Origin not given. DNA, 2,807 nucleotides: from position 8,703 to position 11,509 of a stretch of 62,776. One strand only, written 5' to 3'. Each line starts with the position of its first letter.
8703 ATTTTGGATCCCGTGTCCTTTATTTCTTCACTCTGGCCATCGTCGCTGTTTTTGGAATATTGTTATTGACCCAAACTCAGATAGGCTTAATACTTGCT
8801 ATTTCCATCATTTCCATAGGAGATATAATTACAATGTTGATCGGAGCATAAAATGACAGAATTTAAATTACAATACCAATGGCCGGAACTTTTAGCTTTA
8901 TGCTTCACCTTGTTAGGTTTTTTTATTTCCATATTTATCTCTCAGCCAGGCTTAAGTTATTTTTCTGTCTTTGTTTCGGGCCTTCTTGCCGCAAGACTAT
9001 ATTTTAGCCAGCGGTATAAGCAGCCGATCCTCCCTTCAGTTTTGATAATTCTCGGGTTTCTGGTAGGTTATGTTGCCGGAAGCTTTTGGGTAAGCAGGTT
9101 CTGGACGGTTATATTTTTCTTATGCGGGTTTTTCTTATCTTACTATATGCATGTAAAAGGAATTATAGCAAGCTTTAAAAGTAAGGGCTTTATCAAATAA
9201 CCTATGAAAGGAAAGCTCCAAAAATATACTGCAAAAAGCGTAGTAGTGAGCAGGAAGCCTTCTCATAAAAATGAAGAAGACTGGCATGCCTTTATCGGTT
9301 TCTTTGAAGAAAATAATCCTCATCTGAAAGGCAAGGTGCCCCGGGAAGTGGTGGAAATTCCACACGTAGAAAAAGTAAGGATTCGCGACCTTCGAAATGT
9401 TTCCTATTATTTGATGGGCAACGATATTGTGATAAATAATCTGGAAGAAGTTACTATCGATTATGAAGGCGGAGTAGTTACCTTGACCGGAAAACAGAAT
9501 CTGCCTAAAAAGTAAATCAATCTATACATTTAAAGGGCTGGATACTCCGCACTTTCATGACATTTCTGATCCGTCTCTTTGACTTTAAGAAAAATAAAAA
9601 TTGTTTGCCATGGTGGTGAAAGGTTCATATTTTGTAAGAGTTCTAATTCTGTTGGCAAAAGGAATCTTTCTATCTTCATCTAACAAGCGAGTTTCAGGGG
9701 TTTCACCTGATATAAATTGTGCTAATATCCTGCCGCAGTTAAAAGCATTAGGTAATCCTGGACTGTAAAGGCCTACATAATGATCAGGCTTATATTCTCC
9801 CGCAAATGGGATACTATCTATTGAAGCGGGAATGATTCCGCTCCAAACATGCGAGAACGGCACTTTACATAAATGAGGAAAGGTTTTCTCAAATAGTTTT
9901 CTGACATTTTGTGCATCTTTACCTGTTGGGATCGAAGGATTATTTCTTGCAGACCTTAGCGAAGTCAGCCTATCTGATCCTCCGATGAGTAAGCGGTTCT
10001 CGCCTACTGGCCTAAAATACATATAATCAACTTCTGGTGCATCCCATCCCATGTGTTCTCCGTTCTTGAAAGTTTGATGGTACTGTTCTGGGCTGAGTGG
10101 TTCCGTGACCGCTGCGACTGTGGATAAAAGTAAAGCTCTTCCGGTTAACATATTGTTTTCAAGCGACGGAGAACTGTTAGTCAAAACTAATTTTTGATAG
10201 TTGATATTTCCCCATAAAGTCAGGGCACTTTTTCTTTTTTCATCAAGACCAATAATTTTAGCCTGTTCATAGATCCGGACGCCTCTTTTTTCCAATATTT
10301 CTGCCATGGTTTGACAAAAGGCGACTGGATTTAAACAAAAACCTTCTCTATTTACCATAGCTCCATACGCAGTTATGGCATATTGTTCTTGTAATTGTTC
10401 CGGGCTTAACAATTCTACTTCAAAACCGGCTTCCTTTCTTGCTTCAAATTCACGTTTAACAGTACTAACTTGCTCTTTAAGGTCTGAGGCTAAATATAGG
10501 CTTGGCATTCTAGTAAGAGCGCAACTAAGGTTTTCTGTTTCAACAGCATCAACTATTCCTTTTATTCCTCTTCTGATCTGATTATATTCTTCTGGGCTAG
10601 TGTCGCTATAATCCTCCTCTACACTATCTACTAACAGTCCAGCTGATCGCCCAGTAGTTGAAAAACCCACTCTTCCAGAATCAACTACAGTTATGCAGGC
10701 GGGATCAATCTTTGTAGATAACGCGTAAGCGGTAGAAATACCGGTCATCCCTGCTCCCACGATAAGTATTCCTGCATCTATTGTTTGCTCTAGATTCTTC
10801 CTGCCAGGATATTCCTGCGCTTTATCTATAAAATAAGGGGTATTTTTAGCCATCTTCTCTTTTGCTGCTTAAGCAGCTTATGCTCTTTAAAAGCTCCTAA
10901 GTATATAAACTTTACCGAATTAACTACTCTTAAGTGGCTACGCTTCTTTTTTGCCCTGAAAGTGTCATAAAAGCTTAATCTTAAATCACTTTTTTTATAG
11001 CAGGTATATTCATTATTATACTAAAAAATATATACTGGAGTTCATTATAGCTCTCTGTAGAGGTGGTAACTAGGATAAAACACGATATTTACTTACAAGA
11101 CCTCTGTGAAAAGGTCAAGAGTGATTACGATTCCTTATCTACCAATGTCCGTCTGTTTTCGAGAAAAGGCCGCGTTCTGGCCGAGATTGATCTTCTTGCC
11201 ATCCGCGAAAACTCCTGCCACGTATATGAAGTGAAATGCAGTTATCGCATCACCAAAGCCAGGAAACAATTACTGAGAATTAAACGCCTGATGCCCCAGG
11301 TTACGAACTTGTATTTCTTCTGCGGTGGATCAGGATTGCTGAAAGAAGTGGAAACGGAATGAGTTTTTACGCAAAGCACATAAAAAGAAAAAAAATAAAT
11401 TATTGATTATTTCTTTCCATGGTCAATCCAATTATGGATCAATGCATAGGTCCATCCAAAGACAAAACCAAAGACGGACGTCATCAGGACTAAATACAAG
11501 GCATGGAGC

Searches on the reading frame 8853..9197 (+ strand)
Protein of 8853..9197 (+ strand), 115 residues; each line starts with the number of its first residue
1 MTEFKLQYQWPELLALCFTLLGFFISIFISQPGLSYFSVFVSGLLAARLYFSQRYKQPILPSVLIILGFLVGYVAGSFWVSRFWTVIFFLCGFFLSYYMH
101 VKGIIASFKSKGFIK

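Call 37: search_protein_families(library=pfam, proteins=[window:8853-9197:+], max_evalue=0.05)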
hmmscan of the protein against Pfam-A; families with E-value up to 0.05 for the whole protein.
window:8853-9197:+ (115 aa): 1 family
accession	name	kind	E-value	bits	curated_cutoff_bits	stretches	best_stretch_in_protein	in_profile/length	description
PF09527.15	ATPase_gene1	-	0.024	15.1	26.6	1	63-98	13-49/54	Putative F0F1-ATPase subunit Ca2+/Mg2+ transporter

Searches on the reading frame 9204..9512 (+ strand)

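Call 37: search_protein_families(library=pfam, proteins=[window:9204-9512:+], max_evalue=0.05)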
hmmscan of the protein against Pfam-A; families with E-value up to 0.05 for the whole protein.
window:9204-9512:+ (103 aa): 1 family
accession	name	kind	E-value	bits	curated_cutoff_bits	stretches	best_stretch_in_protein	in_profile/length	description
PF07867.16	DUF1654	-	0.043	14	27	0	9-38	21-49/70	Protein of unknown function (DUF1654)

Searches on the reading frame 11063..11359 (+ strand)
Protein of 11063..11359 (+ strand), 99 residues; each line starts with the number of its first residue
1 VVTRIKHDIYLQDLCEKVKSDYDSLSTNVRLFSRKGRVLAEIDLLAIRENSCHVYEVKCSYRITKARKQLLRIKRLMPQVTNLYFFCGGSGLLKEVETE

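Call 37: search_protein_families(library=pfam, proteins=[window:11063-11359:+], max_evalue=0.05)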
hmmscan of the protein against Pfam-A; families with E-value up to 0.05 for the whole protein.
window:11063-11359:+ (99 aa): 1 family
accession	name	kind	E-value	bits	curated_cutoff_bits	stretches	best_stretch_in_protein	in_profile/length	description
PF08378.17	NERD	-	0.0096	16.9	22.1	1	14-66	12-64/111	Nuclease-related domain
